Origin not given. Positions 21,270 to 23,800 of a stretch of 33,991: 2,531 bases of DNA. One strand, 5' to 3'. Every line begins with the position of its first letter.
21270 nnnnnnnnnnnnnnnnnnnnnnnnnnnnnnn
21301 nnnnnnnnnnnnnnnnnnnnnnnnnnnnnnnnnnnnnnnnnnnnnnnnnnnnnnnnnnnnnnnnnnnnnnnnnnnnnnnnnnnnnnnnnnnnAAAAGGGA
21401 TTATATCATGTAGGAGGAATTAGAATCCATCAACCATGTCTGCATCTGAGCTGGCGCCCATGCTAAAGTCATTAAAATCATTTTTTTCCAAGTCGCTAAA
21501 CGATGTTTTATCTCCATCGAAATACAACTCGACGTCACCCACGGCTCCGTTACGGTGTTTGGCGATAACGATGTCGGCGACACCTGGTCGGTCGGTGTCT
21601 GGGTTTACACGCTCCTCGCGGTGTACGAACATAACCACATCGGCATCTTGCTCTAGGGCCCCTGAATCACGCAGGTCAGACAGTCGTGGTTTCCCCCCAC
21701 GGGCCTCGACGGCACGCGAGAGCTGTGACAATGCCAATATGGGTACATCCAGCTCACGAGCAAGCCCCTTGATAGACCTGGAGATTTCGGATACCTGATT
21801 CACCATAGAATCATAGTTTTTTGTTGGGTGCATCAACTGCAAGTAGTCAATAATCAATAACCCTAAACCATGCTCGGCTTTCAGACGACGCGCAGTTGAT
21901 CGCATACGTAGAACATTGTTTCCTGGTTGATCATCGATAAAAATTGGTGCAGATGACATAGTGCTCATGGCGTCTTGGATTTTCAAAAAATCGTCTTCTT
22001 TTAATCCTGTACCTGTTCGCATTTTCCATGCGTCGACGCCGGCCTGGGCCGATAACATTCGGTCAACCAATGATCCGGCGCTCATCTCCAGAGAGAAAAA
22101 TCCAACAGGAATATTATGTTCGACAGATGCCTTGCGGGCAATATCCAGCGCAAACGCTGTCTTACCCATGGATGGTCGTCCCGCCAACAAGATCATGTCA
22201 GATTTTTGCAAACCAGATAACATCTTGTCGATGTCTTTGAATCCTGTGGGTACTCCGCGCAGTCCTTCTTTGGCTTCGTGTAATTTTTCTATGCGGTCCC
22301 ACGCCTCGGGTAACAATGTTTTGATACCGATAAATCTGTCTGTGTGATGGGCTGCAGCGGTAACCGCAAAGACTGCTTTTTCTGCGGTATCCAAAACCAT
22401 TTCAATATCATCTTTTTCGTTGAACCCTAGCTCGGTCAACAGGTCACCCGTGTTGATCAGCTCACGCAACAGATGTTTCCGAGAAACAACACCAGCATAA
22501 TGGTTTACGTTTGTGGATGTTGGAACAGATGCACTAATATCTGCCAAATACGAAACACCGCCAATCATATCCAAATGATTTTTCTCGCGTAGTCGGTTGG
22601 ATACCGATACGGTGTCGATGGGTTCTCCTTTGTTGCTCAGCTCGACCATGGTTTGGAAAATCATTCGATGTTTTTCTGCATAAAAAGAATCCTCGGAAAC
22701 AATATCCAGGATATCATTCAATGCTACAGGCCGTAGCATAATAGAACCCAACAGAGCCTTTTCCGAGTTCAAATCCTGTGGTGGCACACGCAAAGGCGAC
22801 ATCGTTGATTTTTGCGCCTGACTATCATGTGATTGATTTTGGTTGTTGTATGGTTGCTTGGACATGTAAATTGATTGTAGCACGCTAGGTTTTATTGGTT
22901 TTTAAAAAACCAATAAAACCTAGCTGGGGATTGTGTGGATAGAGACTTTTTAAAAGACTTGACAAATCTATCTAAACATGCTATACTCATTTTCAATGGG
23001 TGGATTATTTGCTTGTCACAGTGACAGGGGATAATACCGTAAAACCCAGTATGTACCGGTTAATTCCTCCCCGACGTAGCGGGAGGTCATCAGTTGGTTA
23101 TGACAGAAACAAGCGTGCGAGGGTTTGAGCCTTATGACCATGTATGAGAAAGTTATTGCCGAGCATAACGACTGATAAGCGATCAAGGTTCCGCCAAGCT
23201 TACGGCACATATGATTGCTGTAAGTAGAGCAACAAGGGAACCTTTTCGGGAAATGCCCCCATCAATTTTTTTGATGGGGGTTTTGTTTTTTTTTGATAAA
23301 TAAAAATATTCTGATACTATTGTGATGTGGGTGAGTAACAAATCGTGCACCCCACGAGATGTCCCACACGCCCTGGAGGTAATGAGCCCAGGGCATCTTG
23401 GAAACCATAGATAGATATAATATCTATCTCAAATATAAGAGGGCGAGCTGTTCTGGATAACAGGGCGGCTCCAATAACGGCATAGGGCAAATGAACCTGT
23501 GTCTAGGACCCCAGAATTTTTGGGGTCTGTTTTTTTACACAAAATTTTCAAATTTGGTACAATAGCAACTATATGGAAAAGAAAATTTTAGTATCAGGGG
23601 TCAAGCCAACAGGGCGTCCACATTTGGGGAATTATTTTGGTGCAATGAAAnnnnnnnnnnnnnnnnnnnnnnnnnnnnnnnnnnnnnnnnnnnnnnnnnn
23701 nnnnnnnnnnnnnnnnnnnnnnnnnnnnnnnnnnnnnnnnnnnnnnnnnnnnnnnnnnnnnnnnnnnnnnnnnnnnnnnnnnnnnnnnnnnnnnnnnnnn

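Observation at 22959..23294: Orphan ~300-nt structured RNA gene with consensus promoter and strong terminator (RNA1)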

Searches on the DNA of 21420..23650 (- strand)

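Call 4: search_rna_families(source=window, start=22800, end=23650, threshold=evalue, max_evalue=10, show_alignments=5)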
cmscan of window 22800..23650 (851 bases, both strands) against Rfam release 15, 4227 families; matches with E-value up to 10: 18.
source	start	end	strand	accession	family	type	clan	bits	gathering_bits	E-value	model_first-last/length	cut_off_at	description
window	22886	22922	-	RF03814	mir-2797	Gene; miRNA;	-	23.1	74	0.14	16-61/77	no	mir-2797 microRNA precursor family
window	23190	23288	+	RF00021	Spot_42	Gene; sRNA;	-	22.6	80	0.076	1-115/115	no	Spot 42 RNA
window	23213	23292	+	RF02371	PyrG_leader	Cis-reg; leader;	-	21.4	65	3.6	1-78/78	no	PyrG leader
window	22884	22924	+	RF00237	mir-9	Gene; miRNA;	-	21.2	58.6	0.44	1-78/78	no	mir-9/mir-79 microRNA precursor family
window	22884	22924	+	RF03244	mir-4798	Gene; miRNA;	-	20.5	75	0.29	13-63/75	no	mir-4798 microRNA precursor family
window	23126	23290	+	RF00515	PyrR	Cis-reg;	-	20.3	54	3.4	1-115/115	no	PyrR binding site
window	22841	22932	-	RF01568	DdR18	Gene; snRNA; snoRNA; HACA-box;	-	20.2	80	1.5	1-147/147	no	Dictyostelium snoRNA DdR18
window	23381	23491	+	RF03041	poplar-1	Gene; sRNA;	-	19.8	110.5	0.051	1-141/141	no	poplar-1 RNA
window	22894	22916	+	RF03463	mir-3036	Gene; miRNA;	-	19.1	70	2.1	1-58/58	no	mir-3036 microRNA precursor family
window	22879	22928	-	RF04097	MIR2630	Gene; miRNA;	-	18.4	144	0.48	1-229/229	no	MIR2630 microRNA precursor family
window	22883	22925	+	RF03284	mir-4637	Gene; miRNA;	-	18.4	89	1.4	1-84/84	no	mir-4637 microRNA precursor family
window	23231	23369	-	RF04184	BTnc060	Gene; sRNA;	-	18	228.9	3.6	1-213/213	no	Bacteroides sRNA BTnc060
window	23197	23292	+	RF01772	rnk_pseudo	Cis-reg; leader;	-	17.8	55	2.9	1-108/108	no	Pseudomonas rnk leader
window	23222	23289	+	RF02399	NsiR1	Gene; sRNA;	-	16.9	39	1.5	1-60/60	no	Nitrogen stress-induced RNA 1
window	22870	22941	+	RF00724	mir-282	Gene; miRNA;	-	16.6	55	4.5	1-92/92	no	mir-282 microRNA precursor family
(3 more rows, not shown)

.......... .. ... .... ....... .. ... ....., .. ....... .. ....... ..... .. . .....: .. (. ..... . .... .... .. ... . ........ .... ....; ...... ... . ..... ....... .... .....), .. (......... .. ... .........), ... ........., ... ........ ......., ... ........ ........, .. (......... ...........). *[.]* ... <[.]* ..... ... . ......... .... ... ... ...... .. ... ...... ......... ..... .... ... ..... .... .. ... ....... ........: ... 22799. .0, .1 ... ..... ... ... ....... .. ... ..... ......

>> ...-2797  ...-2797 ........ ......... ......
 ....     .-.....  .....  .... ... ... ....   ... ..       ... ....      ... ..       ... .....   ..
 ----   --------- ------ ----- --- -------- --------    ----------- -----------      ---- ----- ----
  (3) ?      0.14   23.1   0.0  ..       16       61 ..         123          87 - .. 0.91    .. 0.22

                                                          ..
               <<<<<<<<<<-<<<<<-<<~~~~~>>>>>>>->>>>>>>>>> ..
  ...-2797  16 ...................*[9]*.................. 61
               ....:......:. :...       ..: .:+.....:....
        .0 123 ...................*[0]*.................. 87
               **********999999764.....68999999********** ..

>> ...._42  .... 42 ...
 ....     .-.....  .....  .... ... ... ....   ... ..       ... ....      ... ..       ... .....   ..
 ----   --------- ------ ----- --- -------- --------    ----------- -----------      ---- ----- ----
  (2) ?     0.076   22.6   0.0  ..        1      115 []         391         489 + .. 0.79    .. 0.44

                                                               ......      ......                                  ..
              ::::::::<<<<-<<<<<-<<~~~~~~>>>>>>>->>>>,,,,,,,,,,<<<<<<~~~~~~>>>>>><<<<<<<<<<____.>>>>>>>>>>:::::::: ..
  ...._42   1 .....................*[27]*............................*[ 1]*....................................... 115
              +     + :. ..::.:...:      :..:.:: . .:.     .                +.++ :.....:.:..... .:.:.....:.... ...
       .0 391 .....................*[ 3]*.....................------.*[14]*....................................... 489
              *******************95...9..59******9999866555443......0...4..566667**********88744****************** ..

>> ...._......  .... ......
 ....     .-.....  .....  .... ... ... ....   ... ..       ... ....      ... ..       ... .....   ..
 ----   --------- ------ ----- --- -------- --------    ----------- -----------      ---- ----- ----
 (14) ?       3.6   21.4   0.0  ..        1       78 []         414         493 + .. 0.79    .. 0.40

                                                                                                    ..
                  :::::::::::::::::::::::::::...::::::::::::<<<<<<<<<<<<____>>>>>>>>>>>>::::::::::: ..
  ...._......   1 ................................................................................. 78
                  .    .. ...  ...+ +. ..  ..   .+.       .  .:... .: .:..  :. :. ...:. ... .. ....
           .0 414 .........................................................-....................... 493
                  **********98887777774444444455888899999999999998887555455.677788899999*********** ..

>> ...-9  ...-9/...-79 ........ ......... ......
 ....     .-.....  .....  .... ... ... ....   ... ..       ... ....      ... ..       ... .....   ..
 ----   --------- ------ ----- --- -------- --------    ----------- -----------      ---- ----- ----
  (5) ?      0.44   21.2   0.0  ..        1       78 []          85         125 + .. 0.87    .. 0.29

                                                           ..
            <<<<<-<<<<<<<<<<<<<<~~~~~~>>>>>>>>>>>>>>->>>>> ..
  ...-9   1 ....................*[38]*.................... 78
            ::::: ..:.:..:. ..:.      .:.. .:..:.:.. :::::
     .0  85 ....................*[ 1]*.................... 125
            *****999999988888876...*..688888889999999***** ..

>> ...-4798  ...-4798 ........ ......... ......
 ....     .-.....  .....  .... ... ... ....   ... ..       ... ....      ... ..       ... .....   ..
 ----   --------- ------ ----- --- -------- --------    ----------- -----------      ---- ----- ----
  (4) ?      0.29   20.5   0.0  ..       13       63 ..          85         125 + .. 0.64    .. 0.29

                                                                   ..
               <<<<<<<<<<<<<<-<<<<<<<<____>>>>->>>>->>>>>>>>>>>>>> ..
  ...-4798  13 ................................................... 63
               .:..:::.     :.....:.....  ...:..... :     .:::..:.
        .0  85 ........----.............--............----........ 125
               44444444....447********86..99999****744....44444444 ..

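Call 24: search_rna_families(sources=[L010, L011, L012, L002], threshold=evalue, max_evalue=0.1, show_alignments=3)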
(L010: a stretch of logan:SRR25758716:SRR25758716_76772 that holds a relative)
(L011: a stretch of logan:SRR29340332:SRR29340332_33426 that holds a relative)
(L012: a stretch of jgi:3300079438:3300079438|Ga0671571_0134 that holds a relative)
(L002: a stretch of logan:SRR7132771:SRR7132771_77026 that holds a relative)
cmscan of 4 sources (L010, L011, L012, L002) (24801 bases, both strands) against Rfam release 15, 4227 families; matches with E-value up to 0.1: 4.
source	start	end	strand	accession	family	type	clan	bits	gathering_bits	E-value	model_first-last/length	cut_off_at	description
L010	3161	3234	+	RF00005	tRNA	Gene; tRNA;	CL00001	68.8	29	2.6e-13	1-71/71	no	tRNA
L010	318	465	-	RF00230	T-box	Cis-reg; leader;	-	49.5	93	3e-08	1-219/219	no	T-box leader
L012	553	677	-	RF00230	T-box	Cis-reg; leader;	-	36.8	93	5.7e-05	1-219/219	no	T-box leader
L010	3161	3235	-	RF04354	Plastid-ycf2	Cis-reg;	-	29.5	65.7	0.02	1-75/75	no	Plastid-ycf2 5UTR RNA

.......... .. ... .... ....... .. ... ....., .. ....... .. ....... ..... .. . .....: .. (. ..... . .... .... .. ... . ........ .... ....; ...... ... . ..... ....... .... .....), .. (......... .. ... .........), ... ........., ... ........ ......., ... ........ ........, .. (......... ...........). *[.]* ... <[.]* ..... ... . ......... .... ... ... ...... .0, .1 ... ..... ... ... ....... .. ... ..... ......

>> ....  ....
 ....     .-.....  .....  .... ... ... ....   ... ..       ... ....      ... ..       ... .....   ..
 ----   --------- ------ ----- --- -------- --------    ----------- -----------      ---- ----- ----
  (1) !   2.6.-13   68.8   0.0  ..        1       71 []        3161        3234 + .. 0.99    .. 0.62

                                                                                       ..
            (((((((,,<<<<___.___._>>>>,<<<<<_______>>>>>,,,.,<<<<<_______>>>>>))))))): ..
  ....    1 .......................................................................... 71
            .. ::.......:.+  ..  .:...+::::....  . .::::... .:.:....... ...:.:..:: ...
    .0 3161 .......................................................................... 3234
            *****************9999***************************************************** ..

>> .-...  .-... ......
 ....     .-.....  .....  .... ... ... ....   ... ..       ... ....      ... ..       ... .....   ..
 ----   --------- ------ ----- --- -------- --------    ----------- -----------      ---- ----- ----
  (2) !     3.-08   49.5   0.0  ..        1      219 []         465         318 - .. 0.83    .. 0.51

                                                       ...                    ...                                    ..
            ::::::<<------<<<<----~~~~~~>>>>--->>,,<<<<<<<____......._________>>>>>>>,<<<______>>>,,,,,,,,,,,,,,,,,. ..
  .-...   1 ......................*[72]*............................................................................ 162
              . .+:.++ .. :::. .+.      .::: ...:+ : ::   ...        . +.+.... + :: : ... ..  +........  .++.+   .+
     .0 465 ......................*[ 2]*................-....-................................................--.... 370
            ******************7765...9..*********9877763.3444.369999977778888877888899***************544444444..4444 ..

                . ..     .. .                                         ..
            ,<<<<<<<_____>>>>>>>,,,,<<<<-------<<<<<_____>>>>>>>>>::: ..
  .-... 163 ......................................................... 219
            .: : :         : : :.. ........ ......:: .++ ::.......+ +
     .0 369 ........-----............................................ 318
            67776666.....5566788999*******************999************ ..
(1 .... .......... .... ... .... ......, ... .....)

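Call 41: search_dna_similar(query=window:22925-23545:+, collection=phages, mode=distant, max_evalue=0.01)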
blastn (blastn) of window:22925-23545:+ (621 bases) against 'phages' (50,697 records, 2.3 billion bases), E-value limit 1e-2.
No match.

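Call 42: search_dna_similar(query=window:22925-23545:+, collection=plasmids, mode=distant, max_evalue=0.01)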
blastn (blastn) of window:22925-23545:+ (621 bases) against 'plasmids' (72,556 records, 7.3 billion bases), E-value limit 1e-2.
No match.
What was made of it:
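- Tried and rejected: No match (calls 41, 42).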

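Call 80: search_rna_families(sources=[L095, L100, L013], threshold=evalue, max_evalue=1)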
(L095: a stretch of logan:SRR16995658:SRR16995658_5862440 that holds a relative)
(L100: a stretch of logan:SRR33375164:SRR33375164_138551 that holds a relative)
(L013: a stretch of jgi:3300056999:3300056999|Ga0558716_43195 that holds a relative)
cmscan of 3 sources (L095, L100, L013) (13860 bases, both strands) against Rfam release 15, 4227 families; matches with E-value up to 1: 1.
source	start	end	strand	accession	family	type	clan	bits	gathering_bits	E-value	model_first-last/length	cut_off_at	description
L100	3203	3272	+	RF00230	T-box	Cis-reg; leader;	-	30.8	93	0.0011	147-216/219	no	T-box leader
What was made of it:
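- Tried and rejected: Relatives' loci gave nothing in their spacers (calls 24, 80).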

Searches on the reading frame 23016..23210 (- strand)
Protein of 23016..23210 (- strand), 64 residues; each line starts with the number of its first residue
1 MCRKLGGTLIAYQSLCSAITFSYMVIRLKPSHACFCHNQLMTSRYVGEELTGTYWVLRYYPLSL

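Call 74: search_protein_families(library=pfam, proteins=[window:23016-23210:-], max_evalue=1)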
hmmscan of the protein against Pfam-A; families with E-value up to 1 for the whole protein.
window:23016-23210:- (64 aa): 2 families
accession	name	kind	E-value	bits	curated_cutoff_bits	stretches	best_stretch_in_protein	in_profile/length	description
PF06191.17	DUF995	-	0.22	11.7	20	1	28-61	91-124/140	Protein of unknown function (DUF995)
PF02149.25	KA1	-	0.23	11.6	23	1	3-20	23-40/45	Kinase associated domain 1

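Call 75: find_homologous_proteins(query=window:23016-23210:-, max_evalue=0.001)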
Query window:23016-23210:-: no candidate shares three 5-residue words with the query. No homologue found.
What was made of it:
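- Checked: The 64-aa antisense ORF has no homologue among 5.8 billion proteins (call 75).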
